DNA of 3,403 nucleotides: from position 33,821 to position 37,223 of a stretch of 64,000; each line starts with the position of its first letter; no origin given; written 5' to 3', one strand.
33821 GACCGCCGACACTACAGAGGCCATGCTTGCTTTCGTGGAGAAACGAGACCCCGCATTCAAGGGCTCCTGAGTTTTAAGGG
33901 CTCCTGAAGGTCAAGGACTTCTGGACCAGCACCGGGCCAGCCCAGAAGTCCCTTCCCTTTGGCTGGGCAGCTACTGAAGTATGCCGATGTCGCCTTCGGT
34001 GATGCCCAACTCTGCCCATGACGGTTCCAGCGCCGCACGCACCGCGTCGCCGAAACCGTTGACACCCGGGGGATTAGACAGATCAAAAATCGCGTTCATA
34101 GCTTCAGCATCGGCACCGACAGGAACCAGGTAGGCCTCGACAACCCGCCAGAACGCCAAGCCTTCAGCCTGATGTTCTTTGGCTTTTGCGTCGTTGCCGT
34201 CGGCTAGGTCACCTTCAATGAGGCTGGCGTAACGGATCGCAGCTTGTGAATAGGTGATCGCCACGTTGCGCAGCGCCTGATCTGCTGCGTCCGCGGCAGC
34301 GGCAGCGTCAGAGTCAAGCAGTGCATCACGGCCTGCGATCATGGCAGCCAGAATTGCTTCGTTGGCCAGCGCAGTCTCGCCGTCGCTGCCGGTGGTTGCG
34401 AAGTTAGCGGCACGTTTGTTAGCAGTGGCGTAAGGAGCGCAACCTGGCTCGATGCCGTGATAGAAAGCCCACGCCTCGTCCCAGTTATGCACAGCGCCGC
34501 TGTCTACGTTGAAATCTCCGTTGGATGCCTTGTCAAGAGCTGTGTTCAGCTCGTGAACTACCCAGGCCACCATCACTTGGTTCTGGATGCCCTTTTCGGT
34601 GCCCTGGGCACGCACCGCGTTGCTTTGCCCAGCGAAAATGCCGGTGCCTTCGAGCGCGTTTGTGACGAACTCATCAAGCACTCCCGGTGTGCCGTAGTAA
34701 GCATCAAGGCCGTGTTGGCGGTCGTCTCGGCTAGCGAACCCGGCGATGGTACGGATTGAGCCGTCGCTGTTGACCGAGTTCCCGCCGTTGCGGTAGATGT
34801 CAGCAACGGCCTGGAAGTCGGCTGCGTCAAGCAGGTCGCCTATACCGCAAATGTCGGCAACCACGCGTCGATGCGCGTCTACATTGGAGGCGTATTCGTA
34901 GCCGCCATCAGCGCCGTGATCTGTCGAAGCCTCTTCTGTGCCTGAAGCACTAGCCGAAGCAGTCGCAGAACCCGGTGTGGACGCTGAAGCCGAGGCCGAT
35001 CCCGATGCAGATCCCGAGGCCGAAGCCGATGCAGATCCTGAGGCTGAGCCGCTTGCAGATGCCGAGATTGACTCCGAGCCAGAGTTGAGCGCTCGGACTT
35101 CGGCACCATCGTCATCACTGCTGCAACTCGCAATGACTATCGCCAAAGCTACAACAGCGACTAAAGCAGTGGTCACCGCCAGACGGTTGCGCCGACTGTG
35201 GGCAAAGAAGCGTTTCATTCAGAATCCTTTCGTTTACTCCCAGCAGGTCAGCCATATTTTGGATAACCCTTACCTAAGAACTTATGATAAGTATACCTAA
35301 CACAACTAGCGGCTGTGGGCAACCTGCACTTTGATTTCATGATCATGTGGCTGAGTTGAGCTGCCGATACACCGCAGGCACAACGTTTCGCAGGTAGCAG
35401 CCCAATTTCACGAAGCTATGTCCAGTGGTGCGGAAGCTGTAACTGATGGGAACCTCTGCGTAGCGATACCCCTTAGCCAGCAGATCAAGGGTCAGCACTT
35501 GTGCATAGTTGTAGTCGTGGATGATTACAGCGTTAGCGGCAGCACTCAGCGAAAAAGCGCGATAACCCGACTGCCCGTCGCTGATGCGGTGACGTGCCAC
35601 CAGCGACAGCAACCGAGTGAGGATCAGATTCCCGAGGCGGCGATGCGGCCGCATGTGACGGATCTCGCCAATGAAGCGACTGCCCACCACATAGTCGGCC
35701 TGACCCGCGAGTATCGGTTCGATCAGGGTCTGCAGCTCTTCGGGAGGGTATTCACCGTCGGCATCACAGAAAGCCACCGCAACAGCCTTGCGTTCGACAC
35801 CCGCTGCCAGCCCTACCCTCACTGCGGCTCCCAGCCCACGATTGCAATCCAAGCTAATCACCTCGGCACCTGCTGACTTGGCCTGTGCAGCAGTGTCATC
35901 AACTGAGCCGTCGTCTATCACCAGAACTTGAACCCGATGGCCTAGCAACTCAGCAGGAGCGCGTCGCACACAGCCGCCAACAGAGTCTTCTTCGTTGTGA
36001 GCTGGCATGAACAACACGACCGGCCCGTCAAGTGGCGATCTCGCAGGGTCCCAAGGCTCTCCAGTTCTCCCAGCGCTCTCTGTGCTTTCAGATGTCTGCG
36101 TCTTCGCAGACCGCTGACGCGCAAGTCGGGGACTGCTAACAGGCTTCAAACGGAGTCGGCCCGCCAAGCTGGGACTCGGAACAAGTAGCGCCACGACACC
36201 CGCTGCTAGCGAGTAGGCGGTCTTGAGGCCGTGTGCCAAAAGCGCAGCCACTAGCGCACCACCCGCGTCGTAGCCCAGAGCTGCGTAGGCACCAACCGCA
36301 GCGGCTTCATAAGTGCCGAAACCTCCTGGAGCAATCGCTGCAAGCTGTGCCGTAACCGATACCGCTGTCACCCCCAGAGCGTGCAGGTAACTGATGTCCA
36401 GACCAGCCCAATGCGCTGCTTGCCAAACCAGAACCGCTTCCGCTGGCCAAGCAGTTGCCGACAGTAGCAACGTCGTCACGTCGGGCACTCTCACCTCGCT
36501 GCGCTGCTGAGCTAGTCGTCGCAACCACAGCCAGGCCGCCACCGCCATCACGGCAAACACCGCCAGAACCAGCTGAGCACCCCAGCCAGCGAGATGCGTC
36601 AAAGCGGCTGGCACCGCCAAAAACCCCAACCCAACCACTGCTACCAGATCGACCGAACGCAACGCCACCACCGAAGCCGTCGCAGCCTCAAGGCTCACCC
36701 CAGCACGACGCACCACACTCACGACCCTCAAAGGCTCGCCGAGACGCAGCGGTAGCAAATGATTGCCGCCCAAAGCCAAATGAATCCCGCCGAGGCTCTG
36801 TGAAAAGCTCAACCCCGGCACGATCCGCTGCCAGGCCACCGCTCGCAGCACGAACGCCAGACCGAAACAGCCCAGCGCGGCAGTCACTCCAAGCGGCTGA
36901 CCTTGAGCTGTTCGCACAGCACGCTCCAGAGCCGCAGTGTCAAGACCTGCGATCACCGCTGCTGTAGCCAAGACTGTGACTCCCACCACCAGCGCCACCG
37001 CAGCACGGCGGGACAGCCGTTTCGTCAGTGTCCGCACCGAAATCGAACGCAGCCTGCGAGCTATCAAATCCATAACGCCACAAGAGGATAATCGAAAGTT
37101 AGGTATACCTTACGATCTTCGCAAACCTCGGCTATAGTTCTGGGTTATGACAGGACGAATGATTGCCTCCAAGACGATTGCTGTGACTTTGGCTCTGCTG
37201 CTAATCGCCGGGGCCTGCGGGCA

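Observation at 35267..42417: Exact 15-bp motif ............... at two divergent promoters (plus diverged copies at a third): iron-box half-sites with the central pentamer missing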

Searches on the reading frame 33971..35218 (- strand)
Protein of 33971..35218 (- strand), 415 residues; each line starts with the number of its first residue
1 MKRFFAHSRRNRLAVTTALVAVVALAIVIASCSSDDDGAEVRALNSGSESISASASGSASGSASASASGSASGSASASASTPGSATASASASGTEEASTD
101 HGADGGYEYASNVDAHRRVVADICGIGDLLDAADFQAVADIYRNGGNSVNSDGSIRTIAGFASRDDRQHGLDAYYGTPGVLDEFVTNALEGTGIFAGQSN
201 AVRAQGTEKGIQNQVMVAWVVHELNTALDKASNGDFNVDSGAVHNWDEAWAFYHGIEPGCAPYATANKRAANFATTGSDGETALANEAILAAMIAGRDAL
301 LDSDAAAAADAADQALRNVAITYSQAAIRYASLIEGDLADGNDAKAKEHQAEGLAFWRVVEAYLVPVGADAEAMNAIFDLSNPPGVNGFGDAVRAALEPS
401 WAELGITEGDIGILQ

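Call 7: search_protein_families(library=pfam, proteins=[window:33971-35218:-])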
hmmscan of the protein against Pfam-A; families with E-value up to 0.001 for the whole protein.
window:33971-35218:- (415 aa): 1 family
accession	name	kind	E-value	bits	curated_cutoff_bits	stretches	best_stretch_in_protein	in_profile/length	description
PF07692.16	Fea1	-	4.4e-24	85.7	25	1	88-415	9-338/359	Low iron-inducible periplasmic protein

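Call 33: search_protein_families(library=ncbifam, proteins=[window:33971-35218:-], max_evalue=0.00001)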
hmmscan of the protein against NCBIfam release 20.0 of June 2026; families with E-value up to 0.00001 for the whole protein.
window:33971-35218:- (415 aa): 1 family
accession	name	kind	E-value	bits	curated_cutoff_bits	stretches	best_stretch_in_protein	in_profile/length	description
NF038033.1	FEA1_rel_lipo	equivalog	2.9e-172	572.9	250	1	19-413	2-405/406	FEA1-related lipoprotein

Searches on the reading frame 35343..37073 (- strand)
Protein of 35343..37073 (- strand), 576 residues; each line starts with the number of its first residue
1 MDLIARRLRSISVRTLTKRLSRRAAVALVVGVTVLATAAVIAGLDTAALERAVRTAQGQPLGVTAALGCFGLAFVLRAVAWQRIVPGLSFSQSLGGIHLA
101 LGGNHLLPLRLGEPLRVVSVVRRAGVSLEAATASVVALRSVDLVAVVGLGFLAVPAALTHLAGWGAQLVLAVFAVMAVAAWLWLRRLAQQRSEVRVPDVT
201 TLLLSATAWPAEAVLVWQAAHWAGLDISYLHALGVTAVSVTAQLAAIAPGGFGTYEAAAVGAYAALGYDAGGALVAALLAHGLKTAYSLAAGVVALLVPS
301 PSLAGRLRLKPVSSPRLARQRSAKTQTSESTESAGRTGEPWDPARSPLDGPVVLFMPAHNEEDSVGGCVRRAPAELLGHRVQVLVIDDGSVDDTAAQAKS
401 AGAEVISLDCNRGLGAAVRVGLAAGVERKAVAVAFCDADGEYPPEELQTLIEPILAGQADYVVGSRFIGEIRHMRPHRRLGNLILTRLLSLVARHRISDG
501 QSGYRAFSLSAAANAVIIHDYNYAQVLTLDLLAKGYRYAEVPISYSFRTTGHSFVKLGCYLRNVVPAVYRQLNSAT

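Call 7: search_protein_families(library=pfam, proteins=[window:35343-37073:-])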
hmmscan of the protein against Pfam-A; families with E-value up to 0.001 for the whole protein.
window:35343-37073:- (576 aa): 2 families
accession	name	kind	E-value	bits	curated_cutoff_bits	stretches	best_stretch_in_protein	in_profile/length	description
PF03706.18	LPG_synthase_TM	-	9.7e-27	94.6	33.4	1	27-291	4-301/302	Lysylphosphatidylglycerol synthase TM region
PF00535.33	Glycos_transf_2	-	8.6e-22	78.3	23.3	1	355-509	3-161/168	Glycosyl transferase family 2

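Call 33: search_protein_families(library=ncbifam, proteins=[window:35343-37073:-], max_evalue=0.00001)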
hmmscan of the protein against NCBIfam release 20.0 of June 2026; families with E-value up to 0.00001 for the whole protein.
window:35343-37073:- (576 aa): 6 families
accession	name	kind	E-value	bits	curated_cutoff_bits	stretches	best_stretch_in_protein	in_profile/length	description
TIGR04182.1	glyco_TIGR04182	equivalog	2.1e-29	102.8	325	1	352-551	2-196/293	S-layer glycoprotein N-glycosyltransferase AglJ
NF041391.1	DPhHxTase_Halo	equivalog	1.4e-18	66.6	375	1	356-549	1-187/213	dolichyl-phosphate hexose transferase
NF058614.1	PPMAGASynPpgS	equivalog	3.1e-18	66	370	1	353-545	3-196/226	polyprenyl-phospho-N-acetylgalactosaminyl synthase PpgS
NF010496.0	PRK13915.1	equivalog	9.5e-10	38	262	1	352-458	33-146/307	glucosyl-3-phosphoglycerate synthase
TIGR00374.1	TIGR00374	subfamily_domain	1.2e-09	38.1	43.2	0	32-179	3-152/323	flippase-like domain-containing protein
NF007986.1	PRK10714.1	equivalog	5.3e-08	32.2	529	1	352-520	8-177/316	undecaprenyl-phosphate 4-deoxy-4-formamido-L-arabinose transferase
